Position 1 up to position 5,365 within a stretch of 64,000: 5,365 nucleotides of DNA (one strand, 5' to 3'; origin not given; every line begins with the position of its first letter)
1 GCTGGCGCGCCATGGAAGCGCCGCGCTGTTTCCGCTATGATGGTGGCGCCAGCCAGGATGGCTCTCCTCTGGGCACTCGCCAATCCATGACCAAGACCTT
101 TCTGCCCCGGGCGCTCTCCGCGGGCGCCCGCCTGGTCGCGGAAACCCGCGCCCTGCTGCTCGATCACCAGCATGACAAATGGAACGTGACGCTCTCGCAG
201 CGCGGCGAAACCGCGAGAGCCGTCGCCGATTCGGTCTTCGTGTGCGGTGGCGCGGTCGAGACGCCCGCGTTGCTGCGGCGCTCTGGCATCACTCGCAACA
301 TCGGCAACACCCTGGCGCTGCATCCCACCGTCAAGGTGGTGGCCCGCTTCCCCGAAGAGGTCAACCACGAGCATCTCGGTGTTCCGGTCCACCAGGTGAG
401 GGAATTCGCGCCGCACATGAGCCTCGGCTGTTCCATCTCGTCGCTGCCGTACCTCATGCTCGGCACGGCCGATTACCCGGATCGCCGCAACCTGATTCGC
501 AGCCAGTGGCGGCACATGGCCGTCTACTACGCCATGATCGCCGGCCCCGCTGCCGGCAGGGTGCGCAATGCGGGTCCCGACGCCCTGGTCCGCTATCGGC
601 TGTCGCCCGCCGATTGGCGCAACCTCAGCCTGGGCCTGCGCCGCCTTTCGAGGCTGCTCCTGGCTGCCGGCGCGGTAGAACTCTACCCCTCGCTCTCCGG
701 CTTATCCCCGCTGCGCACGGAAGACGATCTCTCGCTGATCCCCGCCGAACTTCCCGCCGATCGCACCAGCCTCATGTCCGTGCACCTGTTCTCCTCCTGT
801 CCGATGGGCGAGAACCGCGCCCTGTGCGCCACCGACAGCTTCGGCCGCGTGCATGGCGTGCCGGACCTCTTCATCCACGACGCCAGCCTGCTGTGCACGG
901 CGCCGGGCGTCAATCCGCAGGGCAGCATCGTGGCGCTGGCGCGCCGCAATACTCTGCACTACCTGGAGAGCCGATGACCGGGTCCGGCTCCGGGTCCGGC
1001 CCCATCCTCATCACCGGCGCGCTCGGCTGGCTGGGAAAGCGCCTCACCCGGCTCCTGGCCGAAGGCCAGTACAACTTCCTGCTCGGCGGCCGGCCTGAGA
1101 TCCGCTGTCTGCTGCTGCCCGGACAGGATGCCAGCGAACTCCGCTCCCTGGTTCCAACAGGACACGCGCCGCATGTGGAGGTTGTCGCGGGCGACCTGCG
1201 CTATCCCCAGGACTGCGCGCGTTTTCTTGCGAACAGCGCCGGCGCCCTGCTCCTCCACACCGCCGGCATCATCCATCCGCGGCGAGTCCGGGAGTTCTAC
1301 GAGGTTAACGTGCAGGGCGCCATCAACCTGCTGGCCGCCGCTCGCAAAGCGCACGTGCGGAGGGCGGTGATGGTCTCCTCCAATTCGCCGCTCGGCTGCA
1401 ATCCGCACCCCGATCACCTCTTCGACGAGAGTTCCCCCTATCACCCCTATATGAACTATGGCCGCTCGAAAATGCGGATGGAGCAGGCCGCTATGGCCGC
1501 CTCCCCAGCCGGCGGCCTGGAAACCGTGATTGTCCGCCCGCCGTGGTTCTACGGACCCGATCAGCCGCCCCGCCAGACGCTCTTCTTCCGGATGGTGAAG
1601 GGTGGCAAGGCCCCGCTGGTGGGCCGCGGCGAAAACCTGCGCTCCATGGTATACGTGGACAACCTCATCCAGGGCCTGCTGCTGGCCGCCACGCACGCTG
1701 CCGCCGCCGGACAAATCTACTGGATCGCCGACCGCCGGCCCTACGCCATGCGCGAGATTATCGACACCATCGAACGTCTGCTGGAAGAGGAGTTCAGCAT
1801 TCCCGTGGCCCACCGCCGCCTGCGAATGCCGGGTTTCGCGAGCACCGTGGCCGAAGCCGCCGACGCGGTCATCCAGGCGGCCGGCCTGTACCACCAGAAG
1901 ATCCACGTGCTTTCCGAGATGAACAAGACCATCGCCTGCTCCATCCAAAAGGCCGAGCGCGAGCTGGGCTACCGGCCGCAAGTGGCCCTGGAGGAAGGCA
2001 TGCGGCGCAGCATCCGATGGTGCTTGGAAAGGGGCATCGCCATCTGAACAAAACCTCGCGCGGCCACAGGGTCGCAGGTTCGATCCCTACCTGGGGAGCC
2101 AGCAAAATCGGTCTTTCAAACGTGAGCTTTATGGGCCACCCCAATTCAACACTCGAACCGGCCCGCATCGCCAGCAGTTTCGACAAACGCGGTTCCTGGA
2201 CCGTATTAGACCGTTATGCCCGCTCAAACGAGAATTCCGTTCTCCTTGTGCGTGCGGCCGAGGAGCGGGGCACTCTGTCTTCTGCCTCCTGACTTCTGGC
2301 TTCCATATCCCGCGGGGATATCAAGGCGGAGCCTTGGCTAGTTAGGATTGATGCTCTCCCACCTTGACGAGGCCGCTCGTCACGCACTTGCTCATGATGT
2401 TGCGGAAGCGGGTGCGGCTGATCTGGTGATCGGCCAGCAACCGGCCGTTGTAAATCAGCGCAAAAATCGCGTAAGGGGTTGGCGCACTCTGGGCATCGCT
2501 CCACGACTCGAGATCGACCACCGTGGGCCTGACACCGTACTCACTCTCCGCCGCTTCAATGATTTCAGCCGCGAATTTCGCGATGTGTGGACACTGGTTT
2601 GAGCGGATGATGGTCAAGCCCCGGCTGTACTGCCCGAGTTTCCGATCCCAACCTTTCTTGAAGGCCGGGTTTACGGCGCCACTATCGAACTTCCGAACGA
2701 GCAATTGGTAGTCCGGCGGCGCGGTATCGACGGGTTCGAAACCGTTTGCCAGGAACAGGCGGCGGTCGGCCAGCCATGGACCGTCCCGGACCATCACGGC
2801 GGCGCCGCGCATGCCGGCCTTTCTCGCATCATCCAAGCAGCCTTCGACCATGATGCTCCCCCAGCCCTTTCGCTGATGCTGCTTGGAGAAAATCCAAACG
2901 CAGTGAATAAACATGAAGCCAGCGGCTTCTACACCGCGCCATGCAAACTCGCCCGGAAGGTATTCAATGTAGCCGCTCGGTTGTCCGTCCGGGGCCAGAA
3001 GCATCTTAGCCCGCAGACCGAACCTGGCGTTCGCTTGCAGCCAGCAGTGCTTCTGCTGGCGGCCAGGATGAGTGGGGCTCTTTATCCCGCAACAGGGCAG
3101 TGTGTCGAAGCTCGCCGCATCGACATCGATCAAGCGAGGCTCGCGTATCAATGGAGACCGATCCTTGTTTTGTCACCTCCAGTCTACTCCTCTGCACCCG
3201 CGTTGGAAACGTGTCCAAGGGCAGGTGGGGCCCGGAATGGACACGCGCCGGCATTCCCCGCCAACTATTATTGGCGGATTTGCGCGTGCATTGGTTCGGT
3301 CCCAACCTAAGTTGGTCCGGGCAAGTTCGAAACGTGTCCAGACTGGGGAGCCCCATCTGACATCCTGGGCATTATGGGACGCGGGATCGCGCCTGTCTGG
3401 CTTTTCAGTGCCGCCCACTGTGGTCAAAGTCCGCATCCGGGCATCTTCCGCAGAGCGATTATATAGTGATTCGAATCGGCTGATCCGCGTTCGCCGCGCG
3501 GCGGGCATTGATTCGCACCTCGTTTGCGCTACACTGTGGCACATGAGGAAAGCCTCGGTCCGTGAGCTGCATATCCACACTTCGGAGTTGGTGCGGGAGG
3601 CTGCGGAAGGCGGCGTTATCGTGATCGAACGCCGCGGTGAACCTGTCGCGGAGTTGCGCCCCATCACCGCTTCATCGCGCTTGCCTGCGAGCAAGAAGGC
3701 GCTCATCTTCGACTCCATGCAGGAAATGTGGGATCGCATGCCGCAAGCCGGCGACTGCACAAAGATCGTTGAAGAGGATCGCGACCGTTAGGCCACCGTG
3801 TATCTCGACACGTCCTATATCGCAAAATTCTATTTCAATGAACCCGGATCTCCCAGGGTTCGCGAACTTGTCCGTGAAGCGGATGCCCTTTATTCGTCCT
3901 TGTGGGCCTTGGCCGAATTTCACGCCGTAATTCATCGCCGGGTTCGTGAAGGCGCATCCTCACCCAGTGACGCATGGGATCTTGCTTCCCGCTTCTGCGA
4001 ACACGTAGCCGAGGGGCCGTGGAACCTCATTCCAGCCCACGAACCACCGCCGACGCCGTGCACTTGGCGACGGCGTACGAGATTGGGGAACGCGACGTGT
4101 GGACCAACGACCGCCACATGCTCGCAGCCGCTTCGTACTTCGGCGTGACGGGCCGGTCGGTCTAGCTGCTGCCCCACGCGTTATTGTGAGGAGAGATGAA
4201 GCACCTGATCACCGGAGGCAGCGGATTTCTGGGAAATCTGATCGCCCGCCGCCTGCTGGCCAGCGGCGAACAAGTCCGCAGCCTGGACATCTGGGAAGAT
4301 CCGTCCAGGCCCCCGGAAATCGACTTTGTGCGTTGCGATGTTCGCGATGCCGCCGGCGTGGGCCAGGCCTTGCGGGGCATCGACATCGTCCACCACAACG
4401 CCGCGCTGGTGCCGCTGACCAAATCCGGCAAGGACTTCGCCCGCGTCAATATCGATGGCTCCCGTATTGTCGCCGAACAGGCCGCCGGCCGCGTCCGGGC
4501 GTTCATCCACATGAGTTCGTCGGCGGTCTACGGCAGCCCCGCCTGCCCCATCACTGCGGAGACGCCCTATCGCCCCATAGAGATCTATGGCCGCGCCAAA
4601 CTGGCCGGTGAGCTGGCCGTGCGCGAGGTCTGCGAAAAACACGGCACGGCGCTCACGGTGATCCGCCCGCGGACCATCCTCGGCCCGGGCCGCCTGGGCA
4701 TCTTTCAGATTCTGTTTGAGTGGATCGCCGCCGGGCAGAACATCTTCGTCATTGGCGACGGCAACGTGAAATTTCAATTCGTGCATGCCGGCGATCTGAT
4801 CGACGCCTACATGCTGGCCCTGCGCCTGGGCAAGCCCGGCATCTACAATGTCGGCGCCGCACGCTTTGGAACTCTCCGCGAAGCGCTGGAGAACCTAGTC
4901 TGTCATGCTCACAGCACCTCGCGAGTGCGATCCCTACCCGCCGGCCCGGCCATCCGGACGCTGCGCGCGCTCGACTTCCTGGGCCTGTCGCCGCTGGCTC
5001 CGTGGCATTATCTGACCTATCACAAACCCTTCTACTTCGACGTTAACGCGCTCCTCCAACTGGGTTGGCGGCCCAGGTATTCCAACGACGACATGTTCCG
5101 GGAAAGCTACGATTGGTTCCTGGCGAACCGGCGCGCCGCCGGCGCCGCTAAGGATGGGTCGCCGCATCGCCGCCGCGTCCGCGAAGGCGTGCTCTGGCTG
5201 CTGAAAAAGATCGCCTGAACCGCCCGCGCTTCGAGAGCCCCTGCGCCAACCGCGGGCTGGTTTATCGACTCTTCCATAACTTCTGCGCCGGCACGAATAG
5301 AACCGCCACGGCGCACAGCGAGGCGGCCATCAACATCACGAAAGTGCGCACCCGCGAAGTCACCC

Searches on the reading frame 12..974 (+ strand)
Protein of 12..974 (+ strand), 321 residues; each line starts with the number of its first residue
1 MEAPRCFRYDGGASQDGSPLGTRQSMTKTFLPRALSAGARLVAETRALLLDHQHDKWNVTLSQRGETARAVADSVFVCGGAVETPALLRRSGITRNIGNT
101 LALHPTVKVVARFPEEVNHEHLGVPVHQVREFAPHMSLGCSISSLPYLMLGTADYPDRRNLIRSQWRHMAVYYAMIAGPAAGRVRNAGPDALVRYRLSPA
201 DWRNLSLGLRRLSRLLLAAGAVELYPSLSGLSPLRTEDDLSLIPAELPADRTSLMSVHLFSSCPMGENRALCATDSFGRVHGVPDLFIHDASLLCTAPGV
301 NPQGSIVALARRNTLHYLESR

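Call 12: search_protein_families(library=pfam, proteins=[window:12-974:+], max_evalue=0.001)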
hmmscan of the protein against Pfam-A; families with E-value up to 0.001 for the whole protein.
window:12-974:+ (321 aa): 2 families
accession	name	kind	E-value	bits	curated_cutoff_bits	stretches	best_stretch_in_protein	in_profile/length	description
PF05199.19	GMC_oxred_C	-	4.5e-18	66.6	24.6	1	189-310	18-139/139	GMC oxidoreductase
PF00732.25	GMC_oxred_N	-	2.5e-12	47.5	23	1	12-105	115-217/218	GMC oxidoreductase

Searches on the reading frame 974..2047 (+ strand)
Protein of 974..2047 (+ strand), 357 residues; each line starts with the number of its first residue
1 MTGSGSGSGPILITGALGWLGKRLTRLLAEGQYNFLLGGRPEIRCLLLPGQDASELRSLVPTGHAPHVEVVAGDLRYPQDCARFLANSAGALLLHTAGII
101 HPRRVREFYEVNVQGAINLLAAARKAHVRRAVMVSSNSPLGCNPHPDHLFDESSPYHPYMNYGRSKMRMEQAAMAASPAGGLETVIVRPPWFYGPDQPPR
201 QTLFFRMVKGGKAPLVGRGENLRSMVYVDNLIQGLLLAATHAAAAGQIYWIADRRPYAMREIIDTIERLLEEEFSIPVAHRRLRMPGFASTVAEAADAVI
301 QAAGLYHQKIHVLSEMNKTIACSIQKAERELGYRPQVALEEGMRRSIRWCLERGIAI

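Call 36: find_encoding_contigs(protein=window:974-2047:+, flank=10000, max_places=4)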
Protein window:974-2047:+ (357 aa): 10 contigs read that carry it; 4 places shown.
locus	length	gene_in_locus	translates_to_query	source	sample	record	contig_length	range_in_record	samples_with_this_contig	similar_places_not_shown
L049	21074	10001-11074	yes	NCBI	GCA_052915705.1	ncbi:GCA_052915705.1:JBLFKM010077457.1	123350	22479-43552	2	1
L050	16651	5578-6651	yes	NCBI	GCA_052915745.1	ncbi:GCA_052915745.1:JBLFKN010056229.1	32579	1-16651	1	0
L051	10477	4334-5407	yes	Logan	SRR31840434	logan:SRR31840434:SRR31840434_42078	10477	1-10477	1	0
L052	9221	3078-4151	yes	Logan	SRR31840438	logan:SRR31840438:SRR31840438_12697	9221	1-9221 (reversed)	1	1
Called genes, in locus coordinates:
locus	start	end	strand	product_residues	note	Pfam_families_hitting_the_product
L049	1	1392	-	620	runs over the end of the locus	PF02776:TPP_enzyme_N, PF00205:TPP_enzyme_M, PF02775:TPP_enzyme_C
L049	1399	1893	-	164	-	PF00702:Hydrolase (weak), PF08282:Hydrolase_3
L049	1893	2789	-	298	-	PF03102:NeuB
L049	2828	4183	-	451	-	PF01041:DegT_DnrJ_EryC1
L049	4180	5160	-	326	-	PF04321:RmlD_sub_bind, PF05368:NmrA (weak), PF01073:3Beta_HSD, PF01370:Epimerase, PF02719:Polysacc_synt_2, PF07993:NAD_binding_4, PF08659:KR, PF16363:GDP_Man_Dehyd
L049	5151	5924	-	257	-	PF00483:NTP_transferase, PF12804:NTP_transf_3 (weak)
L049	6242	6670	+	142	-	PF01850:PIN (weak)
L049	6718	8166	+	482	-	PF12710:HAD (weak), PF01040:UbiA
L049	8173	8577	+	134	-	-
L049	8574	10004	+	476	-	PF00732:GMC_oxred_N, PF05199:GMC_oxred_C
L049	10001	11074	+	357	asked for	PF01073:3Beta_HSD, PF01370:Epimerase, PF02719:Polysacc_synt_2 (faint), PF04321:RmlD_sub_bind, PF08659:KR (faint), PF16363:GDP_Man_Dehyd, PF07993:NAD_binding_4 (weak), PF13460:NAD_binding_10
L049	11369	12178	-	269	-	PF14268:YoaP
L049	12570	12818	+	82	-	PF02604:PhdYeFM_antitox (weak)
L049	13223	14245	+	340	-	PF01073:3Beta_HSD, PF01370:Epimerase, PF04321:RmlD_sub_bind, PF13460:NAD_binding_10 (weak), PF16363:GDP_Man_Dehyd, PF07993:NAD_binding_4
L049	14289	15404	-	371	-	PF00535:Glycos_transf_2, PF10111:Glyco_tranf_2_2 (weak), PF13641:Glyco_tranf_2_3 (weak), PF13632:Glyco_trans_2_3 (weak)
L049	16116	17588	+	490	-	PF10134:RPA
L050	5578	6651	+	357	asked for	PF01073:3Beta_HSD, PF01370:Epimerase, PF02719:Polysacc_synt_2 (faint), PF04321:RmlD_sub_bind, PF08659:KR (faint), PF16363:GDP_Man_Dehyd, PF07993:NAD_binding_4 (weak), PF13460:NAD_binding_10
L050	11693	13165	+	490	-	PF10134:RPA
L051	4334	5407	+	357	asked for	PF01073:3Beta_HSD, PF01370:Epimerase, PF02719:Polysacc_synt_2 (faint), PF04321:RmlD_sub_bind, PF08659:KR (faint), PF16363:GDP_Man_Dehyd, PF07993:NAD_binding_4 (weak), PF13460:NAD_binding_10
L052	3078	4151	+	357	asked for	PF01073:3Beta_HSD, PF01370:Epimerase, PF02719:Polysacc_synt_2 (faint), PF04321:RmlD_sub_bind, PF08659:KR (faint), PF16363:GDP_Man_Dehyd, PF07993:NAD_binding_4 (weak), PF13460:NAD_binding_10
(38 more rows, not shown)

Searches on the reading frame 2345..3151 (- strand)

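Call 12: search_protein_families(library=pfam, proteins=[window:2345-3151:-], max_evalue=0.001)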
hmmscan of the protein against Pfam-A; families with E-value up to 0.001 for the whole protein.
window:2345-3151:- (269 aa): 2 families
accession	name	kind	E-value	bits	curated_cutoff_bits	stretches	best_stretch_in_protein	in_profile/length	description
PF14268.11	YoaP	-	2.6e-08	33.7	25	1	212-250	5-43/44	YoaP-like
PF00583.31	Acetyltransf_1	-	0.00011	22.9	20.7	1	50-116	37-95/116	Acetyltransferase (GNAT) family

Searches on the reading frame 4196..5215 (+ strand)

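Call 8: search_protein_families(library=pfam, proteins=[window:4196-5215:+], max_evalue=0.01)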
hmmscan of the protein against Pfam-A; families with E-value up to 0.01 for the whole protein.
window:4196-5215:+ (340 aa): 7 families
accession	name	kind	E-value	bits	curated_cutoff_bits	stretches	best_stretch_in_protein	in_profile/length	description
PF01370.27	Epimerase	-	2.2e-38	132.5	20.9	1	4-220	2-240/240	NAD dependent epimerase/dehydratase family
PF01073.25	3Beta_HSD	-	2e-24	86.5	22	1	4-210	1-230/280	3-beta hydroxysteroid dehydrogenase/isomerase family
PF16363.11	GDP_Man_Dehyd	-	7.7e-23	81.9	27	1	4-239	1-267/332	GDP-mannose 4,6 dehydratase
PF04321.23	RmlD_sub_bind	-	7.2e-16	58.5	27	1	1-188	1-178/287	RmlD substrate binding domain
PF07993.18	NAD_binding_4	-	4.8e-15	55.8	20.1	1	60-171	87-217/258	Male sterility protein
PF13460.12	NAD_binding_10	-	8.2e-07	29.5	27.2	1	7-160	1-145/184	NAD(P)H-binding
PF02719.21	Polysacc_synt_2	-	4.4e-05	23.3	20.2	1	44-157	58-167/293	Polysaccharide biosynthesis protein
